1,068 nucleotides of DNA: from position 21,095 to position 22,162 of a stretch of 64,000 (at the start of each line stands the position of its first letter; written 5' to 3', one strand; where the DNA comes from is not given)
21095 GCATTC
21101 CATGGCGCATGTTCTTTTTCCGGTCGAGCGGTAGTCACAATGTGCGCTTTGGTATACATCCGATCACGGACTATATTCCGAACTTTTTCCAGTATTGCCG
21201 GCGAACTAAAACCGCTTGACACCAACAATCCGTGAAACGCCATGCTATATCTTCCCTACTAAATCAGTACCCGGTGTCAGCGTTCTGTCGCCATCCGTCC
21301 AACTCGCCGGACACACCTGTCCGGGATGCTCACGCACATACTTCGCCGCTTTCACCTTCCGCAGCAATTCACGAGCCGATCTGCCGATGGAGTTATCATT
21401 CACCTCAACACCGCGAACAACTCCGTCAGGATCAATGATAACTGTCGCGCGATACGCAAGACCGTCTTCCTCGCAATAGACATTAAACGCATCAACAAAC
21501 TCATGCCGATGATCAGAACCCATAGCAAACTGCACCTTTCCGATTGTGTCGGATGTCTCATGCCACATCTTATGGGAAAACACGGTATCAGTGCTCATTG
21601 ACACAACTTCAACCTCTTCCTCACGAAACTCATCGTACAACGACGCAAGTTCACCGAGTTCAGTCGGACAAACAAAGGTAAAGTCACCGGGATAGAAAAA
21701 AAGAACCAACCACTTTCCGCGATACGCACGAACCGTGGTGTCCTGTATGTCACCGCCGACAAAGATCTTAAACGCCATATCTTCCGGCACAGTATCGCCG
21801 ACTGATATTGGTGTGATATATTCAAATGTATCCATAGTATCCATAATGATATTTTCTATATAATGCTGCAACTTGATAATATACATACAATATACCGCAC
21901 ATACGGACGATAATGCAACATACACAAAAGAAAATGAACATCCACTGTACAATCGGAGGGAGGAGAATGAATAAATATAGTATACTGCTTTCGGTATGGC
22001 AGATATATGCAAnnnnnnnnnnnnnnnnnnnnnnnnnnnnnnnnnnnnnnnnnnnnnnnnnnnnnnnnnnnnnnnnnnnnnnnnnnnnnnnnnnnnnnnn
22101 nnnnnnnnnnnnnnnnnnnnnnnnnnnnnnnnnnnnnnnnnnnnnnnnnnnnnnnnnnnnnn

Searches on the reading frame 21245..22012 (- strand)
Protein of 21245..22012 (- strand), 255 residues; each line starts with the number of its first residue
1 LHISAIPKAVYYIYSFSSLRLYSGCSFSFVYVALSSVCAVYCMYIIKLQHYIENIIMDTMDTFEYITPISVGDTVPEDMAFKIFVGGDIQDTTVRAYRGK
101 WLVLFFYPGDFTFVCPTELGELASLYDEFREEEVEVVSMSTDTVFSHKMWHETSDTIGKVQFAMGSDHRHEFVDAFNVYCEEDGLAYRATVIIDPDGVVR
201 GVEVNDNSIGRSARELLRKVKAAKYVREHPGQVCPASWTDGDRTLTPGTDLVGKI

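Call 74: search_protein_families(library=pfam, proteins=[window:21245-22012:-], max_evalue=0.001)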
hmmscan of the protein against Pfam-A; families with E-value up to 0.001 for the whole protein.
window:21245-22012:- (255 aa): 3 families
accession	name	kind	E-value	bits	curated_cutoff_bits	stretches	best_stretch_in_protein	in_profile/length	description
PF00578.27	AhpC-TSA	-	5.3e-34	117.3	26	1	72-200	2-122/124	AhpC/TSA family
PF08534.16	Redoxin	-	3.6e-17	63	26.6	1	71-208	2-137/148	Redoxin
PF10417.14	1-cysPrx_C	-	0.00082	19.7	21.1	0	224-247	3-26/41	C-terminal domain of 1-Cys peroxiredoxin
